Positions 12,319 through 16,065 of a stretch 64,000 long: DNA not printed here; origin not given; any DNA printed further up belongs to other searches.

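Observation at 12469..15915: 1148-aa SF2 helicase with a large insertion and a C-terminal PD-(D/E)xK-like nuclease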

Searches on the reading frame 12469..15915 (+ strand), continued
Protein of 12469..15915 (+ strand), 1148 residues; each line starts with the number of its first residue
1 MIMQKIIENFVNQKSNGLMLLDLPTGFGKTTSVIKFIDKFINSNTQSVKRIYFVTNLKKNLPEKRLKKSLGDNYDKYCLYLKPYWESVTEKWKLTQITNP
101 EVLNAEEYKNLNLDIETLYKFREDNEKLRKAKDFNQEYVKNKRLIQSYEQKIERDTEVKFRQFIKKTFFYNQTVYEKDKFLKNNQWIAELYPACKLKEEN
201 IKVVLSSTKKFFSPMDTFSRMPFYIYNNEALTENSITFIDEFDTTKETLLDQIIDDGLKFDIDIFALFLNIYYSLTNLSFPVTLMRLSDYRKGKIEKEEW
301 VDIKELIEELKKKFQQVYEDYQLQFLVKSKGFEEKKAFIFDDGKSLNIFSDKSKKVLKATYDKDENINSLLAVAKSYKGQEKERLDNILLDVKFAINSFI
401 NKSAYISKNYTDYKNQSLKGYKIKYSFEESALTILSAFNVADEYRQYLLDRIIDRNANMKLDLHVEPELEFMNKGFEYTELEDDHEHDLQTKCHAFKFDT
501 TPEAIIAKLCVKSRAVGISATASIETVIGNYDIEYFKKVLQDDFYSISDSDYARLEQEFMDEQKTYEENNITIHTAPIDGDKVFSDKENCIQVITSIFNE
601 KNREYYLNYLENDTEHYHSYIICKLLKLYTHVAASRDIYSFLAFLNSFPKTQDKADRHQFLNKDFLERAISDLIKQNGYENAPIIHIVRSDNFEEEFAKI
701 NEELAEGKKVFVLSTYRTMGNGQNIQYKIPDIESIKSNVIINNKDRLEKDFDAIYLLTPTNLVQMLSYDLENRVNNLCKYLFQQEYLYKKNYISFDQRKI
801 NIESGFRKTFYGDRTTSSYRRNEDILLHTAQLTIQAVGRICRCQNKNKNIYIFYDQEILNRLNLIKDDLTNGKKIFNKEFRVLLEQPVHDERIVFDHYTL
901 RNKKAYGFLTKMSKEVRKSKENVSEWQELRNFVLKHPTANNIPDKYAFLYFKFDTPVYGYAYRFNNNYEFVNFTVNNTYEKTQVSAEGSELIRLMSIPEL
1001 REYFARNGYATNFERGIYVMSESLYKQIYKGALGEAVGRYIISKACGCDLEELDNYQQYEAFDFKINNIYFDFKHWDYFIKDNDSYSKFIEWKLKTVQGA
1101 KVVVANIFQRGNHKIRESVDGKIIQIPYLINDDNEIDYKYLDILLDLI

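Call 16: find_encoding_contigs(protein=P0005, flank=10000, max_places=2)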
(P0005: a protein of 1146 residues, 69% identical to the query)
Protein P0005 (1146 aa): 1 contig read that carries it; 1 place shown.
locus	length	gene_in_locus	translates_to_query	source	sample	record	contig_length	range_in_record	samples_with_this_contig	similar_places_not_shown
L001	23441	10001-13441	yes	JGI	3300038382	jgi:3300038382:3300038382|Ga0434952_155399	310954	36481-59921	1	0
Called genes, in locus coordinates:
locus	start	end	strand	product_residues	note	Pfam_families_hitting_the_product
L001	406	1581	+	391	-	-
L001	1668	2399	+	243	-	PF00106:adh_short, PF01370:Epimerase, PF08659:KR (weak), PF23441:SDR, PF13561:adh_short_C2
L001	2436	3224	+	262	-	PF12146:Hydrolase_4 (faint), PF20408:Abhydrolase_11 (faint), PF00561:Abhydrolase_1 (weak), PF02129:Peptidase_S15 (faint)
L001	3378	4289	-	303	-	PF00753:Lactamase_B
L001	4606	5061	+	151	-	-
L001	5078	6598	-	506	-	-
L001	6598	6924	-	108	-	PF12844:HTH_19, PF01381:HTH_3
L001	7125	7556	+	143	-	-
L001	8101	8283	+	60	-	-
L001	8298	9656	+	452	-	PF13102:Phage_int_SAM_5 (faint), PF00589:Phage_integrase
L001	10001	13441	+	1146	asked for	-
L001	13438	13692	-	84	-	-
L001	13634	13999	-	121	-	-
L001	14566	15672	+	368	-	PF00145:DNA_methylase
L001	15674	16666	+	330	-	PF00145:DNA_methylase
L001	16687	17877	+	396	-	PF13391:HNH_2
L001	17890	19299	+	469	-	PF13391:HNH_2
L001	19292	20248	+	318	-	PF00145:DNA_methylase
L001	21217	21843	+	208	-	-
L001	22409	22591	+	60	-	-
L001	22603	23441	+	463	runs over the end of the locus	PF13102:Phage_int_SAM_5 (faint), PF14659:Phage_int_SAM_3, PF00589:Phage_integrase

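Call 17: find_encoding_contigs(protein=P0023, flank=10000, max_places=2)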
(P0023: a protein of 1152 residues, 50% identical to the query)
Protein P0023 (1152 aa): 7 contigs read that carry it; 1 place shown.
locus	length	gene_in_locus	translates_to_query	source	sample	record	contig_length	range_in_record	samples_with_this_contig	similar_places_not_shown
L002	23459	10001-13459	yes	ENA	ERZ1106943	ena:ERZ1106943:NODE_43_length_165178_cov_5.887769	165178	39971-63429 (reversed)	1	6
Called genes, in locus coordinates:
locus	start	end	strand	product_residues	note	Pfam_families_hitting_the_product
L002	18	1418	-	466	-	PF20720:nSTAND3 (weak), PF00004:AAA, PF17862:AAA_lid_3 (weak)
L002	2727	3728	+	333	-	-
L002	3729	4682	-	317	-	-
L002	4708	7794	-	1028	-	PF13086:AAA_11, PF13245:AAA_19 (faint), PF13604:AAA_30 (faint), PF13087:AAA_12, PF10881:DUF2726 (weak)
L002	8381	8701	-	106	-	-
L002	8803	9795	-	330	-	PF13280:WYL (weak)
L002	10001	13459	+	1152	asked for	-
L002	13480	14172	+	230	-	-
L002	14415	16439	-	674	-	PF20442:BrxL_N, PF13337:BrxL_ATPase, PF05362:Lon_C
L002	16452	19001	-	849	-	PF08665:PglZ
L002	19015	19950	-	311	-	-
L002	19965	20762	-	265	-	PF09509:Hypoth_Ymh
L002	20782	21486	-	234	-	-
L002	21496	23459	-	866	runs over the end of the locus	PF02384:N6_Mtase (faint), PF20473:MmeI_Mtase (faint), PF07669:Eco57I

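Call 18: find_encoding_contigs(protein=P0025, flank=10000, max_places=2)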
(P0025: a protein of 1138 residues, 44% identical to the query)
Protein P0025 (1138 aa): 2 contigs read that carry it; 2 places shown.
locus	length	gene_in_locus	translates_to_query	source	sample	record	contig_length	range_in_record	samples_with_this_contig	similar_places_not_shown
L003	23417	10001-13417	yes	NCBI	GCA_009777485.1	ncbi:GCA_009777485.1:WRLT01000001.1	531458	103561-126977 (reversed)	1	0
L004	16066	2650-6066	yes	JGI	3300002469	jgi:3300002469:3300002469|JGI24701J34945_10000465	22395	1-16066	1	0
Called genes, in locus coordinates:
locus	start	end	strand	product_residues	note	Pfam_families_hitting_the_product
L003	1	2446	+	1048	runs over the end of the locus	PF04851:ResIII, PF18766:SWI2_SNF2 (weak)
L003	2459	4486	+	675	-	PF02463:SMC_N, PF11398:DUF2813, PF13175:AAA_15, PF13476:AAA_23, PF13304:AAA_21 (weak), PF13175:AAA_15, PF13304:AAA_21, PF20469:OLD-like_TOPRIM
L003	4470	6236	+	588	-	PF00580:UvrD-helicase, PF01443:Viral_helicase1 (faint), PF13245:AAA_19, PF13401:AAA_22 (faint), PF13361:UvrD_C (weak)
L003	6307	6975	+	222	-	-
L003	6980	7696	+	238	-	PF00149:Metallophos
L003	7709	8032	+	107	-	-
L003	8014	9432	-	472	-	-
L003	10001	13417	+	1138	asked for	-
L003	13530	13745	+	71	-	-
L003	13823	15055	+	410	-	PF02424:ApbE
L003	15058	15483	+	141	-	PF07009:NusG_II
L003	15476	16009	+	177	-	PF07456:Hpre_diP_synt_I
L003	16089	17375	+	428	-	PF13375:RnfC_N, PF01512:Complex1_51K, PF10531:SLBB (weak), PF00037:Fer4 (faint), PF12797:Fer4_2 (faint), PF12838:Fer4_7, PF13187:Fer4_9, PF13237:Fer4_10, +1 more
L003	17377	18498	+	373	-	PF03116:NQR2_RnfD_RnfE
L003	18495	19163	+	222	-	-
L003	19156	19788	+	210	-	PF02508:Rnf-Nqr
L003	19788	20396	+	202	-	PF02508:Rnf-Nqr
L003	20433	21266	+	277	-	PF04060:FeS, PF13187:Fer4_9 (weak), PF13237:Fer4_10 (weak), PF12838:Fer4_7, PF14697:Fer4_21, PF13237:Fer4_10, PF12838:Fer4_7, PF00037:Fer4, +6 more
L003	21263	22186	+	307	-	PF02368:Big_2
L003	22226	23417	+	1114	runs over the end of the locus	PF05345:He_PIG, PF13306:LRR_5, PF13855:LRR_8 (faint), PF13306:LRR_5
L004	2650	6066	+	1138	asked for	-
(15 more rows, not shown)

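Call 19: find_encoding_contigs(protein=P0051, flank=10000, max_places=2)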
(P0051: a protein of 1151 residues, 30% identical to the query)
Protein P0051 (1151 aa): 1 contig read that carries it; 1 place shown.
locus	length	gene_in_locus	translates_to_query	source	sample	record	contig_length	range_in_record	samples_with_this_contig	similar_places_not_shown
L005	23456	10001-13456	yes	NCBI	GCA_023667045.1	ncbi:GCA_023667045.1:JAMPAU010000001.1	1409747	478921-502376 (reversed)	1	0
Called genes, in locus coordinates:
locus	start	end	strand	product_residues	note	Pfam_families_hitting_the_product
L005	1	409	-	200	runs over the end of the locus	PF16697:Yop-YscD_cpl, PF00498:FHA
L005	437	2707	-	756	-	PF00069:Pkinase, PF07714:PK_Tyr_Ser-Thr, PF14531:Kinase-like (faint), PF03109:ABC1 (weak)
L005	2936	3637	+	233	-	PF00072:Response_reg, PF04397:LytTR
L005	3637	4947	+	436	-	PF14501:HATPase_c_5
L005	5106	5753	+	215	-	PF00440:TetR_N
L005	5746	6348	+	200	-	PF01209:Ubie_methyltran, PF05148:Methyltransf_8 (weak), PF05219:DREV, PF13489:Methyltransf_23, PF13847:Methyltransf_31, PF08241:Methyltransf_11, PF08242:Methyltransf_12, PF13649:Methyltransf_25, +4 more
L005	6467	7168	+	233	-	PF00005:ABC_tran, PF13304:AAA_21 (faint)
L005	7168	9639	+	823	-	PF02687:FtsX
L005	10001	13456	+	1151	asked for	-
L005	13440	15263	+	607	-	-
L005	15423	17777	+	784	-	PF02687:FtsX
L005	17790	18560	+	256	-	PF13555:AAA_29 (faint), PF00005:ABC_tran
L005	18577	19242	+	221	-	PF00072:Response_reg, PF00486:Trans_reg_C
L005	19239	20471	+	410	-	PF00512:HisKA, PF02518:HATPase_c, PF14501:HATPase_c_5 (weak)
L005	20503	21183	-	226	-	PF19789:DUF6273 (weak)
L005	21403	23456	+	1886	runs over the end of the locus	PF17802:SpaA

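Call 20: search_protein_families(library=padloc, proteins=[L005:13440-15263:+, L002:13480-14172:+, L002:8803-9795:-, L003:8014-9432:-, L003:13530-13745:+, L001:13438-13692:-, L001:13634-13999:-, L001:8298-9656:+, L003:7709-8032:+], max_evalue=0.01)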
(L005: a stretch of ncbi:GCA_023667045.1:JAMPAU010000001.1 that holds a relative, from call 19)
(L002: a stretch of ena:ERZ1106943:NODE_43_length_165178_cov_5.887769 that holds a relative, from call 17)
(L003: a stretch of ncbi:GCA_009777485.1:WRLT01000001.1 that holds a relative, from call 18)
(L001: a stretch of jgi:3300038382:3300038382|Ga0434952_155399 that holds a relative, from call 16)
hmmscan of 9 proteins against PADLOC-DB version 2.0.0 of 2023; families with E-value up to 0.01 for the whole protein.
L005:13440-15263:+ (607 aa): 1 family
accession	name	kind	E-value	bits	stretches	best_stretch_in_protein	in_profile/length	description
PDLC04131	DdmE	-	1.9e-11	41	2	216-399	227-412/687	-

L002:13480-14172:+ (230 aa): 0 families

L002:8803-9795:- (330 aa): 2 families
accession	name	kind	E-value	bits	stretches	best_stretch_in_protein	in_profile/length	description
PDLC01652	WYL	-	2.5e-24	84.4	1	137-326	17-162/162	"CAS-I,CAS-II,CAS-III,CAS-IV,CAS-V,CAS-VI; associated_signaling"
PDLC01457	WYL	-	3.4e-08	31.3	1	69-314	62-229/229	"CAS-I,CAS-II,CAS-III,CAS-IV,CAS-V,CAS-VI; associated_signaling"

L003:8014-9432:- (472 aa): 1 family
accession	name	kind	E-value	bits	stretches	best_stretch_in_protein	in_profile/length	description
PDLC04133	mad1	-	0.00016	19.9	0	20-48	10-38/60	mads_1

L003:13530-13745:+ (71 aa): 0 families

L001:13438-13692:- (84 aa): 0 families

L001:13634-13999:- (121 aa): 0 families

L001:8298-9656:+ (452 aa): 0 families

L003:7709-8032:+ (107 aa): 3 families
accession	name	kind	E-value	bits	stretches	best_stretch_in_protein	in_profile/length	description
PDLC03650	REase_III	-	0.00081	15.9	1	27-102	612-685/898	Type III restriction enzyme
PDLC01580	Cas9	-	0.0065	12.5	1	14-93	275-353/1329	"CAS-II-A,CAS-II-B,CAS-II-C; effector__SPE"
PDLC01588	Cas10_Id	-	0.0075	12.6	1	2-87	706-795/859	CAS-I-D; effector_LS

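Call 23: find_related_loci(query=A1, collection=genome_contigs, flank=10000)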
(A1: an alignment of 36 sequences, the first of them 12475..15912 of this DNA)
Query A1 (1146 aa) in genome_contigs; peptide patterns used: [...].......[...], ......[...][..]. (x = any residue, [..] = any of these).
335 stretches matched a pattern; 275 encode a relative of the query (tblastn E <= 1e-3); the best 80 are kept; 80 distinct loci.
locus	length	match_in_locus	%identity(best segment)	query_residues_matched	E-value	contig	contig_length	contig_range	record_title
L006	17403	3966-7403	95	1-1146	0e+0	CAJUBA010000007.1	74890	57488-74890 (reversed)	MAG TPA_asm: uncultured Christensenella sp. isolate MGBC118395 genome assembly, contig: MGBC118395.7, whole genome shotg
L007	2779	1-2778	90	73-997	0e+0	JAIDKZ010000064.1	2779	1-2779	MAG: Anaeroplasmataceae bacterium isolate SC0337_S4_3 SC0337_S4_3_contig_64, whole genome shotgun sequence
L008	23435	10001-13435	69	1-1146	0e+0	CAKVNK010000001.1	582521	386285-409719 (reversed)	MAG: uncultured Clostridia bacterium isolate REFINED_METABAT215_TOP10_CONTIGS_1500_ASSEMBLY_K77_MERGED__Hadza_MoBio_hadz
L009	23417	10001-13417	67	1-1139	0e+0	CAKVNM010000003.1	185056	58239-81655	MAG: uncultured Clostridia bacterium isolate REFINED_METABAT215_TOP10_CONTIGS_1500_ASSEMBLY_K77_MERGED__Nepal_MoBio_Fibe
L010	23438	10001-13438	69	1-1146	0e+0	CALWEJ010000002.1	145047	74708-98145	MAG: uncultured Clostridia bacterium isolate BRZ_PF__bin32 genome assembly, contig: BRZ_PF__NODE_120_length_145047_cov_1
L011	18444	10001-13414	68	1-1138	0e+0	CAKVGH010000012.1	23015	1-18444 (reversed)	MAG: uncultured Clostridia bacterium isolate REFINED_METABAT215_TOP10_CONTIGS_1500_ASSEMBLY_K77_MERGED__Hadza_MoBio_hadz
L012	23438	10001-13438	68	1-1146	0e+0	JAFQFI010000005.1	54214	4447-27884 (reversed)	MAG: Clostridia bacterium isolate RGIG1768 Goat_Cecum-4__c64869, whole genome shotgun sequence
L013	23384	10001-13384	44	1-1133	0e+0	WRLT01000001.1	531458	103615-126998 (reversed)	MAG: Bacillota bacterium isolate Th196P3bin37 Ga0099364_10000003, whole genome shotgun sequence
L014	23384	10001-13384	40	1-1146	0e+0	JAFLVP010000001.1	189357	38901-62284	MAG: Clostridiales bacterium isolate HAN108 Seq1, whole genome shotgun sequence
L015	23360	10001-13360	41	1-1146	0e+0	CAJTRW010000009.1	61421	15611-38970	MAG TPA_asm: uncultured Christensenella sp. isolate MGBC111253 genome assembly, contig: MGBC111253.9, whole genome shotg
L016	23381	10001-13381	40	1-1146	0e+0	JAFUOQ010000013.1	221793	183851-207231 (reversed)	MAG: Clostridia bacterium isolate RGIG4685 Roe_deer_Rectum-5__c2032, whole genome shotgun sequence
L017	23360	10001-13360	40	1-1146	0e+0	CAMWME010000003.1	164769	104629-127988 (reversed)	MAG TPA_asm: uncultured Clostridia bacterium isolate SRR14411243_bin.15_metawrap_v1.3_MAG genome assembly, contig: NODE.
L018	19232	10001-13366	40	1-1140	0e+0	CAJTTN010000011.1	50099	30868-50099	MAG TPA_asm: uncultured Anaeroplasmataceae bacterium isolate MGBC107741 genome assembly, contig: MGBC107741.11, whole ge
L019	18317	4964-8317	40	1-1142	0e+0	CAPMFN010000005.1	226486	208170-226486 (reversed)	MAG TPA_asm: Candidatus Borkfalkiaceae bacterium isolate MGBC117803 genome assembly, contig: MGBC117803.5, whole genome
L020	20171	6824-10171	42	1-1131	0e+0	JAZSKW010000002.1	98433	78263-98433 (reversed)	MAG: Christensenellaceae bacterium isolate T1900044559_TS20190025.MAGScoT_cleanbin_000013 SGB_351_k141_1077873, whole ge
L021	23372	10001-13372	40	1-1146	0e+0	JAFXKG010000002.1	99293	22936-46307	MAG: Clostridia bacterium isolate RGIG6491 Sheep_Rectum.Co__c100684, whole genome shotgun sequence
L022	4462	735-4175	40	1-1146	0e+0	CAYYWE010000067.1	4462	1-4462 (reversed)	MAG TPA_asm: uncultured Eubacteriales bacterium isolate SRP225648_co1_252 genome assembly, contig: NODE_50098_length_446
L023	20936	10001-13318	41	1-1132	0e+0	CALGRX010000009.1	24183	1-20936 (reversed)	MAG TPA_asm: uncultured Clostridia bacterium isolate SRR6425761_bin.135_CONCOCT_v1.1_MAG genome assembly, contig: ERZ176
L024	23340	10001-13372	39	1-1146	0e+0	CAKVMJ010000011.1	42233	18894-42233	MAG: uncultured Clostridia bacterium isolate REFINED_METABAT215_TOP10_CONTIGS_1500_ASSEMBLY_K77_MERGED__Hadza_MoBio_hadz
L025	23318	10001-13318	41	1-1132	0e+0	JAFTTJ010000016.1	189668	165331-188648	MAG: Clostridia bacterium isolate RGIG4132 Roe_deer_Colon-1__c1294, whole genome shotgun sequence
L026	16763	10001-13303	39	1-1129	0e+0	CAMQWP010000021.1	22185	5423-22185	MAG TPA_asm: uncultured Clostridia bacterium isolate ERR3139990_bin.12_metaWRAP_v1.3_MAG genome assembly, contig: ERZ474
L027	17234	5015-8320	36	1-1133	0e+0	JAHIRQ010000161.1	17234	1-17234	MAG: Bacillota bacterium isolate MM_PC_MetaG.mb.136 MM_PC_MetaG.mb.136_k141_1605550, whole genome shotgun sequence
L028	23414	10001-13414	31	1-1132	2e-146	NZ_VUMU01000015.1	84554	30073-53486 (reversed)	Waltera intestinalis strain WCA3-601-WT-6H seq15, whole genome shotgun sequence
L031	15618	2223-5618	31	4-1128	5e-136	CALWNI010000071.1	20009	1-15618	MAG: uncultured Fournierella sp. isolate BRZ_LM__bin3 genome assembly, contig: BRZ_LM__NODE_3685_length_20009_cov_7.0533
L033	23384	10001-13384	29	1-1132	1e-135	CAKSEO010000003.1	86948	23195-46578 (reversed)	MAG: uncultured Oscillospiraceae bacterium isolate REFINED_METABAT215_TOP10_CONTIGS_1500_ASSEMBLY_K77_MERGED__Hadza_MoBi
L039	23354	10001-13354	30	10-1132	3e-133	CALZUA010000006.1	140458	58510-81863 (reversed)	MAG: uncultured Clostridia bacterium isolate SRR5976185_bin.47_metaWRAP_v1.3_MAG genome assembly, contig: ERZ8810616.7,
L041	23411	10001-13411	30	1-1132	1e-132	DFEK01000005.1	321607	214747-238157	MAG TPA_asm: Lachnospiraceae bacterium UBA3804 UBA3804_contig_2607, whole genome shotgun sequence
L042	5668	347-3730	29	1-1132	2e-133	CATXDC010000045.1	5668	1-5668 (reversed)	MAG TPA_asm: uncultured Oscillospiraceae bacterium isolate ERR9578294_bin.36_MetaWRAP_v1.3_MAG genome assembly, contig:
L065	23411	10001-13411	29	1-1146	1e-122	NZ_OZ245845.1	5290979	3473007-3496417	MAG: Winogradskyella sp. isolate a25b88cc-6602-4e3b-a4f0-df5fe21f6838 chromosome 1, complete sequence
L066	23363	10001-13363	31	1-1130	5e-122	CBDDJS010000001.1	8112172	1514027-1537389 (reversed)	MAG: Cyclobacteriaceae bacterium isolate d21af01f-eab0-4d9f-837c-ab493740b03f genome assembly, contig: contig_1, whole g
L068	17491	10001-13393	31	1-1127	8e-121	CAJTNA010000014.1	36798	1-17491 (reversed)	MAG TPA_asm: uncultured Christensenella sp. isolate MGBC104832 genome assembly, contig: MGBC104832.14, whole genome shot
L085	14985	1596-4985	30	1-1127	4e-117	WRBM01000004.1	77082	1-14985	MAG: Erysipelotrichales bacterium isolate Lab288P1bin79 Ga0131853_10000429, whole genome shotgun sequence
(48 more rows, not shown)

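Call 42: search_dna_similar(query=window:12475-15912:+, collection=plasmids, mode=protein, max_rows=15)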
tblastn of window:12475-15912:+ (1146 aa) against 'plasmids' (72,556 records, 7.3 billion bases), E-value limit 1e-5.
Records with a match: 5; places in all: 5; records where one place covers at least 80% of the query: 1.
Best place of each record, by identity: <60% 5.
By first word of the organism name: Nostoc 1; Cetobacterium 1; Francisella 1; Persicobacter 1; Lactobacillus 1.
By predicted mobility (MOB-suite, as given by PLSDB): non-mobilizable 5.
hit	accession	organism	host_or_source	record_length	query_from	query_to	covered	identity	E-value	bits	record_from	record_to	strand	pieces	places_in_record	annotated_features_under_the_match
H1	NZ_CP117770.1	Nostoc sp. UHCC 0926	whole organism,lichen surface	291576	1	1127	98%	30.2%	4e-117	409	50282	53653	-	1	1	hypothetical protein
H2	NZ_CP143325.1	Cetobacterium somerae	intestine of Yellow Catfish,pure culture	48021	172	1075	79%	22.0%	1e-11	77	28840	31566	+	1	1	hypothetical protein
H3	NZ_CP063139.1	Francisella philomiragia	Homo sapiens,soft tissue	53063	492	1072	51%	26.2%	7e-24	117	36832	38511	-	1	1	hypothetical protein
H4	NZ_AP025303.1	Persicobacter psychrovividus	-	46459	831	1133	26%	23.8%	2e-9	70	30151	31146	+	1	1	hypothetical protein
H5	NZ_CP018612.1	Lactobacillus delbrueckii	Whole organism,environment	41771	996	1130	12%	31.6%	5e-6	59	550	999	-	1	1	hypothetical protein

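Call 43: search_dna_similar(query=window:12475-15912:+, collection=phages, mode=protein, max_rows=10)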
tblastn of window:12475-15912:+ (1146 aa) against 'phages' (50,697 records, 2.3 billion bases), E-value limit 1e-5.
No match.
